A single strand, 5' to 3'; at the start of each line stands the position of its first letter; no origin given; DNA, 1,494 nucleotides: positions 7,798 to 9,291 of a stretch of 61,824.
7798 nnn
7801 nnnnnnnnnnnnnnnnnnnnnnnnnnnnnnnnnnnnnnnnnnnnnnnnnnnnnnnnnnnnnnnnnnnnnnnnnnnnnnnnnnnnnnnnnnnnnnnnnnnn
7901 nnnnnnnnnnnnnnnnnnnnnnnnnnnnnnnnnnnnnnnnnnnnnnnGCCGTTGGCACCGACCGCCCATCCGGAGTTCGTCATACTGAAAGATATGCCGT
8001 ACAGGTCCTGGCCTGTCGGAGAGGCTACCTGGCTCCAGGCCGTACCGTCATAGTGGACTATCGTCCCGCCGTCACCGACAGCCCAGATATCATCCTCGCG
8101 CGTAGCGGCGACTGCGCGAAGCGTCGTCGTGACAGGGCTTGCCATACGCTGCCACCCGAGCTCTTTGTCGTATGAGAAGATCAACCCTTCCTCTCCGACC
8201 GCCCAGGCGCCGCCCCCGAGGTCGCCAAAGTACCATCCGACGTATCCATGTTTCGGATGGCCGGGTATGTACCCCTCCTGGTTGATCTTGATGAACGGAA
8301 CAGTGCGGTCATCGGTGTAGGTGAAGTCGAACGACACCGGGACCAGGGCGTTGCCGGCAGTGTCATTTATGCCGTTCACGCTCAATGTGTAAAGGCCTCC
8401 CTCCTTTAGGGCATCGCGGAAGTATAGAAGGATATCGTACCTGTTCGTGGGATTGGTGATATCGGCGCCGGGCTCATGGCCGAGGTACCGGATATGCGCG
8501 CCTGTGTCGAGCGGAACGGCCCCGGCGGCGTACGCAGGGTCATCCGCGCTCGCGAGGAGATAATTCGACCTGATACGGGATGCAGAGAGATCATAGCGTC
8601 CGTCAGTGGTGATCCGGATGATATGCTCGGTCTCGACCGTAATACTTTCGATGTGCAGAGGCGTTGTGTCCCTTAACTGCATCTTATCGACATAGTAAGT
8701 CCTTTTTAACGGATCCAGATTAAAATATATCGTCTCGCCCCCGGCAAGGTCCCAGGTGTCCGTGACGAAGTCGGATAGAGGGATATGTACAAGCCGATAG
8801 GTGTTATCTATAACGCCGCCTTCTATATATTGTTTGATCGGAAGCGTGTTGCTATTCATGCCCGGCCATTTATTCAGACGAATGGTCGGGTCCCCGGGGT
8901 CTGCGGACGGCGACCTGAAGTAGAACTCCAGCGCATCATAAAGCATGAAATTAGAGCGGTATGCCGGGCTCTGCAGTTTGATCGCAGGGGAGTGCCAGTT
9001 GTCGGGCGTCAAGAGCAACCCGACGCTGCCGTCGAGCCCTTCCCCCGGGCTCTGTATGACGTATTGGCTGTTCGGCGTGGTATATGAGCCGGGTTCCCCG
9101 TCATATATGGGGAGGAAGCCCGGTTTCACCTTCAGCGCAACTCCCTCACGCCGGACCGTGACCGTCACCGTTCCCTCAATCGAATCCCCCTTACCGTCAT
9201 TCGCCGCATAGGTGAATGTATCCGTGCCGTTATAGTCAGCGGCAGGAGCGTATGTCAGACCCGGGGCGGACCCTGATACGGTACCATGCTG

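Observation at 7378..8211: A ~280-aa beta-propeller inserted inside the GH9 N-terminal Ig domain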

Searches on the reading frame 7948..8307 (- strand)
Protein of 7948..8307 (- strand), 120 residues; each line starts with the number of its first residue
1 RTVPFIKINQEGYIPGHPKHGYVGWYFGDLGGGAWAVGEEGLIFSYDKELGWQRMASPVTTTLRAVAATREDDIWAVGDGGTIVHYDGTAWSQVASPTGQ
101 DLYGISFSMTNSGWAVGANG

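Call 55: find_related_loci(query=A4, collection=genome_contigs, flank=6000)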
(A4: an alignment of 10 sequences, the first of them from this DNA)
Query A4 (120 aa) in genome_contigs; peptide patterns used: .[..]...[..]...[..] (x = any residue, [..] = any of these).
126 stretches matched a pattern; 13 encode a relative of the query (tblastn E <= 1e-3); 13 distinct loci.
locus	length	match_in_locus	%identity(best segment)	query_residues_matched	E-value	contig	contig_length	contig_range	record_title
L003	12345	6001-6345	64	6-120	3e-39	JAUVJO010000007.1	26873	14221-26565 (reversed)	MAG: Deltaproteobacteria bacterium isolate CSMAG_456 CSMAG_456_k127_532358_length_26873_cov_80.1059, whole genome shotgu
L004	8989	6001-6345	70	6-120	3e-38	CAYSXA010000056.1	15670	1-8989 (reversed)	MAG TPA_asm: uncultured Anaerolineaceae bacterium isolate binchicken_co64_138 genome assembly, contig: NODE_2726_length_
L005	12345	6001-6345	63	6-120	4e-38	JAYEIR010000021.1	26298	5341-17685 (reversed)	MAG: Thermodesulfobacteriota bacterium isolate MAG186 MAG186_21, whole genome shotgun sequence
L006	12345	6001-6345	57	6-120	1e-34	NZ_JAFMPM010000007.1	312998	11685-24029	Thiothrix fructosivorans strain ATCC 49748 Tfr_ch_unt1_linear_313Kb_v8, whole genome shotgun sequence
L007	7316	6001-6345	57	6-120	1e-34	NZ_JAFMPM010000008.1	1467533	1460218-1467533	Thiothrix fructosivorans strain ATCC 49748 Tfr_ch_unt2_linear_1_5Mb_v8, whole genome shotgun sequence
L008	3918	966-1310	52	6-120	2e-30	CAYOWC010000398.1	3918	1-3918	MAG TPA_asm: uncultured Desulfobacteraceae bacterium isolate binchicken_co47_163 genome assembly, contig: NODE_19778_len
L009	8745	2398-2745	56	6-120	2e-29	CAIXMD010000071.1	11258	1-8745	MAG: uncultured Desulfomonile sp. isolate Kiruna1_bin-212 genome assembly, contig: bin-212:071/571, whole genome shotgun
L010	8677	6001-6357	50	4-120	3e-27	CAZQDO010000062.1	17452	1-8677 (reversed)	MAG TPA_asm: uncultured Anaerolineae bacterium isolate binchicken_co338_52 genome assembly, contig: NODE_704_length_1745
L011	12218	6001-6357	50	4-120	3e-27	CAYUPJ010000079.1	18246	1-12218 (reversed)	MAG TPA_asm: uncultured Anaerolineae bacterium isolate binchicken_co91_444 genome assembly, contig: NODE_3414_length_182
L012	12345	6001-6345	56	6-120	8e-26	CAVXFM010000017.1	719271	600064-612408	MAG: uncultured delta proteobacterium isolate MFD02416.bin.1.343 genome assembly, contig: contig_52606, whole genome sho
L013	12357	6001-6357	47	4-120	2e-25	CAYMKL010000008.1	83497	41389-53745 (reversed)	MAG TPA_asm: uncultured Anaerolineae bacterium isolate SRP167671_co1_184 genome assembly, contig: NODE_269_length_83497_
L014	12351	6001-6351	50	4-120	1e-24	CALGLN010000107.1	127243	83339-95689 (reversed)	MAG TPA_asm: uncultured Desulfomonile sp. isolate SRR3330210_bin.136_CONCOCT_v1.1_MAG genome assembly, contig: ERZ724080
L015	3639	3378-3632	56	4-88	2e-22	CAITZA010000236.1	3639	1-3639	MAG: uncultured Desulfomonile sp. isolate LaPlata_bin-3022 genome assembly, contig: bin-3022:236/497, whole genome shotg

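Call 60: search_protein_families(library=pfam, proteins=[L003:9031-9885:+, L003:9885-10955:+, L003:10936-11910:+, L003:2-4987:+, L006:1058-5020:+, L006:11032-12345:+, L014:2759-4432:-, L014:1405-2634:-, L013:8913-12143:+, L009:2-1270:-], max_evalue=0.00001)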
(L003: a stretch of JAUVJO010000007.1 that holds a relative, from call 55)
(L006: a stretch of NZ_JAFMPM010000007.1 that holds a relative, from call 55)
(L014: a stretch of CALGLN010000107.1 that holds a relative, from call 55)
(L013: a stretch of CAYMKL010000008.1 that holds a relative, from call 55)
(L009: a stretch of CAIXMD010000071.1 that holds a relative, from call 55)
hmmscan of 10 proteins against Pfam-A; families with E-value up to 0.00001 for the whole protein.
L003:9031-9885:+ (285 aa): 4 families
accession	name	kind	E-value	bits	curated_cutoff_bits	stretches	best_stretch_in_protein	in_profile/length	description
PF00535.33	Glycos_transf_2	-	3.8e-16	59.9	23.3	1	6-157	1-162/168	Glycosyl transferase family 2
PF13641.12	Glyco_tranf_2_3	-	1.1e-09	39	27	1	11-210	9-224/230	Glycosyltransferase like family 2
PF13632.12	Glyco_trans_2_3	-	7.6e-06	26.3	27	1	136-211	59-137/198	Glycosyl transferase family group 2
PF10111.15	Glyco_tranf_2_2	-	8.5e-06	25.9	27.3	0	7-90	4-93/276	Glycosyltransferase like family 2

L003:9885-10955:+ (357 aa): 0 families

L003:10936-11910:+ (325 aa): 1 family
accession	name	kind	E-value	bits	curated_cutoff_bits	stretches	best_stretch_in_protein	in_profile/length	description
PF01636.29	APH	-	8e-06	26.2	23.2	0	43-223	15-195/239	Phosphotransferase enzyme family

L003:2-4987:+ (1662 aa): 5 families
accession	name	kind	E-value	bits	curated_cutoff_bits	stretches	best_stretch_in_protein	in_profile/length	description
PF00668.25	Condensation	-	5.3e-164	546.7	30.6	2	340-785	2-456/456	Condensation domain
PF00501.34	AMP-binding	-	1.7e-85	287.6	29.9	1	805-1162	1-384/384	AMP-binding enzyme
PF00975.26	Thioesterase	-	3.8e-23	83.3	26.4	1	1416-1517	3-105/226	Thioesterase domain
PF00550.31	PP-binding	-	1.4e-14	54.5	20.8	1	1326-1387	2-66/67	Phosphopantetheine attachment site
PF13193.12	AMP-binding_C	-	6.4e-11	43.5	24.5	1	1221-1296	1-76/76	AMP-binding enzyme C-terminal domain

L006:1058-5020:+ (1321 aa): 0 families

L006:11032-12345:+ (438 aa): 1 family
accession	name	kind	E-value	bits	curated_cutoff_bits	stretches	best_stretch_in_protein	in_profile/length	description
PF12138.14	Spherulin4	-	6.8e-37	127.7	30.2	1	256-434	2-176/239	Spherulation-specific family 4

L014:2759-4432:- (558 aa): 1 family
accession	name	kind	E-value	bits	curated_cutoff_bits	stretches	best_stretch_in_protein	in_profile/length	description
PF02321.23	OEP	-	2.1e-27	96.6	22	2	358-539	8-183/187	Outer membrane efflux protein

L014:1405-2634:- (410 aa): 1 family
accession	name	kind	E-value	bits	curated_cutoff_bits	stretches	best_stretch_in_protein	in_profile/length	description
PF01663.27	Phosphodiest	-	8.3e-12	45.8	23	1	69-372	44-341/342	Type I phosphodiesterase / nucleotide pyrophosphatase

L013:8913-12143:+ (1077 aa): 5 families
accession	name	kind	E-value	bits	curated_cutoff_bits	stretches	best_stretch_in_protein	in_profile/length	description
PF13620.12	CarboxypepD_reg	-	8.8e-11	42.4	32.3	1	831-905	1-82/82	Carboxypeptidase regulatory-like domain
PF22680.2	Glyco_hydro_123_N_2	-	1.3e-08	35.2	27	1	268-401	19-141/142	Glycoside hydrolase 123 N-terminal domain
PF13715.12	CarbopepD_reg_2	-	1.6e-08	34.9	32.2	1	832-906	1-78/88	CarboxypepD_reg-like domain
PF13320.12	GH123_cat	-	1.4e-07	31.6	23.1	1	485-771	66-324/324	Glycoside hydrolase 123, catalytic domain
PF19543.5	GH123_N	-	4.3e-06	25.3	22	0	367-420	256-307/969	Glycoside hydrolase 123, N-terminal domain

L009:2-1270:- (423 aa): 2 families
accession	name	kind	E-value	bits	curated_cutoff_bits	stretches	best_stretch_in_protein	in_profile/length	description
PF03050.20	DDE_Tnp_IS66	-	1e-29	104.3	23.1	1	173-422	4-266/284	Transposase IS66 family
PF20042.4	DUF6444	-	1.6e-12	48.3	27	1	31-91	26-84/85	Family of unknown function (DUF6444)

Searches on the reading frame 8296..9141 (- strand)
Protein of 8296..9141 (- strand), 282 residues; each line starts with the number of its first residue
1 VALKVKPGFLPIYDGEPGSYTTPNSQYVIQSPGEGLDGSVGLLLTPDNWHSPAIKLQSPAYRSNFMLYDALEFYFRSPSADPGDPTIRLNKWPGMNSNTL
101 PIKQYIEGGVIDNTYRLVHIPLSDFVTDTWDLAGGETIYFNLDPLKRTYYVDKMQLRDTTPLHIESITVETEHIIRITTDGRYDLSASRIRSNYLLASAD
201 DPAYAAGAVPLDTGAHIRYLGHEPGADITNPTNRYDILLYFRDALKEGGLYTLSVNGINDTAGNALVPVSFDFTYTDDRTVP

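Call 80: search_solved_structures(query=window:8296-9141:-, max_evalue=10)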
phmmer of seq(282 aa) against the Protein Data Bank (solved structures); distinct sequences matched with E-value up to 10: 0.
